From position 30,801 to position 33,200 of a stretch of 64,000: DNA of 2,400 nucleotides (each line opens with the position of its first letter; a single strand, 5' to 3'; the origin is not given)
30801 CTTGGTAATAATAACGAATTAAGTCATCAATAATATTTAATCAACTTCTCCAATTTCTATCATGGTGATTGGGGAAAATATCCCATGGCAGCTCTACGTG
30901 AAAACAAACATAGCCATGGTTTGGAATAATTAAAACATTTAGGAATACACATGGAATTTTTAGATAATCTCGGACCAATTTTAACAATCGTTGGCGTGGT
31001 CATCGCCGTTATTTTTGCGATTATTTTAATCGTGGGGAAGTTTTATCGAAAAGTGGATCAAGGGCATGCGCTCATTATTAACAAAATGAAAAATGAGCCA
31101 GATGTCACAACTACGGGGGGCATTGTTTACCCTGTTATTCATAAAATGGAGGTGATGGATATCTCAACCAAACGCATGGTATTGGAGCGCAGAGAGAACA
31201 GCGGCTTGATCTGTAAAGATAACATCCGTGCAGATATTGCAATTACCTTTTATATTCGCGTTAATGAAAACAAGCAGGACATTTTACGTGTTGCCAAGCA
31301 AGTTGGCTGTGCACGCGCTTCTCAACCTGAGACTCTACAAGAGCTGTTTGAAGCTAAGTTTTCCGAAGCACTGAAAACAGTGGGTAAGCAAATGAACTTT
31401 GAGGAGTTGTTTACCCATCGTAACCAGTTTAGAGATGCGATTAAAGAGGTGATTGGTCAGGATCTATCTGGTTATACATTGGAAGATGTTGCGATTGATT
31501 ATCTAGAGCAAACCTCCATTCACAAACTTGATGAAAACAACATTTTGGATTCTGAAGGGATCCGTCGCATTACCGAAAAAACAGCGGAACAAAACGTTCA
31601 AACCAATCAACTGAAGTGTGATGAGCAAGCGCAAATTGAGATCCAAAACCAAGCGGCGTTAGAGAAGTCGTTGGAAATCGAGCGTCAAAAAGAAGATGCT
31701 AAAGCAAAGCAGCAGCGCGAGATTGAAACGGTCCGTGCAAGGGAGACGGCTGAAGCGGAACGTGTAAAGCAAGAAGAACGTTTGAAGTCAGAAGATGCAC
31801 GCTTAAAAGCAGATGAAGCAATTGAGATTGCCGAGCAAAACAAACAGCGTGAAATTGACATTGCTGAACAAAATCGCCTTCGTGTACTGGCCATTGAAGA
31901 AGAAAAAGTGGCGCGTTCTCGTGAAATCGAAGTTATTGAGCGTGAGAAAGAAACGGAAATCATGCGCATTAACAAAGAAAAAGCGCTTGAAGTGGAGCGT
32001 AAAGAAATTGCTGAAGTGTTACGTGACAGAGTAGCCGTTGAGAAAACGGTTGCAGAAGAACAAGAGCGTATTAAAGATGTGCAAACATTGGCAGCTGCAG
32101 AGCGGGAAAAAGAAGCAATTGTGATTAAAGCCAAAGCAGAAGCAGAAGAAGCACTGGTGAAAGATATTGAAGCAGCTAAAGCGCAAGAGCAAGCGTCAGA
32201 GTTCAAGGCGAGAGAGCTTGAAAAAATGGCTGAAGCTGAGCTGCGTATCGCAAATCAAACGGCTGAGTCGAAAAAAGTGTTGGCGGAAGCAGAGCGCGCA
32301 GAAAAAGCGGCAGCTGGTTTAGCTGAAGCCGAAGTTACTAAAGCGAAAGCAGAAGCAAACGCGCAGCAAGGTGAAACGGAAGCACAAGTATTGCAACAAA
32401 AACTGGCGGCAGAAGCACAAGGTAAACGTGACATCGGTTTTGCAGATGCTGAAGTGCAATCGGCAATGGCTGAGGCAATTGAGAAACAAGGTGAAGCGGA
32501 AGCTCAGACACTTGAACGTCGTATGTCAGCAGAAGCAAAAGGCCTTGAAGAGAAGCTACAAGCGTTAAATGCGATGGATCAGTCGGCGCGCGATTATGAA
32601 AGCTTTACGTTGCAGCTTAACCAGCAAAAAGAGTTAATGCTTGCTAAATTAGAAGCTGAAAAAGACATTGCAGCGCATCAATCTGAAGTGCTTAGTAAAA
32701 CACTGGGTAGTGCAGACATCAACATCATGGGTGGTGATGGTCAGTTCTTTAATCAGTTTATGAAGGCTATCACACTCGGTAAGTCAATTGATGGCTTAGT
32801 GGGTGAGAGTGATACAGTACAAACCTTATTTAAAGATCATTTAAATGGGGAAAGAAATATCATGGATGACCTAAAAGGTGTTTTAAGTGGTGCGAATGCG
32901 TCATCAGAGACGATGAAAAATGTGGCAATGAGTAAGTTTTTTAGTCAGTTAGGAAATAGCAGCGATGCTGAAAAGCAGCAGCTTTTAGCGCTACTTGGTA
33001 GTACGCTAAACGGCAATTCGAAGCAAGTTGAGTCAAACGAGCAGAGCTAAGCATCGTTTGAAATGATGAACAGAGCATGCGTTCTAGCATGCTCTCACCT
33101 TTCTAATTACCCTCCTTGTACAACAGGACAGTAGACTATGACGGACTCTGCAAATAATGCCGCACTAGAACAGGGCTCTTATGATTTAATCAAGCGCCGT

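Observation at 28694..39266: Six-gene co-oriented cluster: YjfI-like, PspA/IM30, small protein, NfeD-like, flotillin, giant AAA+ protein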

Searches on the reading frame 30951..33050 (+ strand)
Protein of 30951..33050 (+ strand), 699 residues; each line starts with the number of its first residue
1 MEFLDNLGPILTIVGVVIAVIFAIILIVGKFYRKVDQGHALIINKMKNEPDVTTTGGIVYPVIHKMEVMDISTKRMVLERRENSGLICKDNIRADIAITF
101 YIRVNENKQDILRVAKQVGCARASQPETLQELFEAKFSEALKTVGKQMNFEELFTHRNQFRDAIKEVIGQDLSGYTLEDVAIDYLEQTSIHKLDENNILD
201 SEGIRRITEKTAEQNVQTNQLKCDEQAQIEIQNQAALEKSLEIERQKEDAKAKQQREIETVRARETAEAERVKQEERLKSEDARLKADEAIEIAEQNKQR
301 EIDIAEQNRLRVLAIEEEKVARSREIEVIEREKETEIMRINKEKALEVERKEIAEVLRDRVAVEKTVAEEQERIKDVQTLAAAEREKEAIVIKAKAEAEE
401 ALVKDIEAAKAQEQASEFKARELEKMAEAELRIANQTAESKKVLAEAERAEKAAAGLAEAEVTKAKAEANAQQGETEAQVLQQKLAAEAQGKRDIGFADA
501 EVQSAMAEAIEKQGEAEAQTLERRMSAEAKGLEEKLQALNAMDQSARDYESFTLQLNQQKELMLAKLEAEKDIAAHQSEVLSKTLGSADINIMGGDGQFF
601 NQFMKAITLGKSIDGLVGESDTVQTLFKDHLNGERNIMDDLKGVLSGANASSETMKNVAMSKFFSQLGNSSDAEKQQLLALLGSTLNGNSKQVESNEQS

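Call 3: search_protein_families(library=pfam, proteins=[window:30951-33050:+], max_evalue=0.01)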
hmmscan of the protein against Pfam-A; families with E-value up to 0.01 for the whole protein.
window:30951-33050:+ (699 aa): 1 family
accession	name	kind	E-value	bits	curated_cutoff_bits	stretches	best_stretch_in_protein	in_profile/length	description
PF01145.31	Band_7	-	2.1e-07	31.6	23.6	1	34-183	2-143/176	SPFH domain / Band 7 family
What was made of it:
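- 30951..33050 (+): O5: flotillin (YqiK / BacD / PaFlo3 type), 699 aa, with an N-terminal membrane anchor, an SPFH domain and a long E/A/K-rich helical region. Band_7, E = 2e-7, above the gathering score (call 3).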

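Call 5: search_protein_families(library=ncbifam, proteins=[window:30951-33050:+], max_evalue=0.01)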
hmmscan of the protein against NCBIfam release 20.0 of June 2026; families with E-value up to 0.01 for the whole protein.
window:30951-33050:+ (699 aa): 0 families

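Call 6: search_protein_families(library=padloc, proteins=[window:30951-33050:+], max_evalue=0.01)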
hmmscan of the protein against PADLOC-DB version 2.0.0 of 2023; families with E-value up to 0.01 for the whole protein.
window:30951-33050:+ (699 aa): 0 families

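Call 27: search_solved_structures(query=window:30951-33050:+, max_evalue=0.01)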
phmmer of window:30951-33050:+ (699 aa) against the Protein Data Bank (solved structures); distinct sequences matched with E-value up to 0.01: 0.
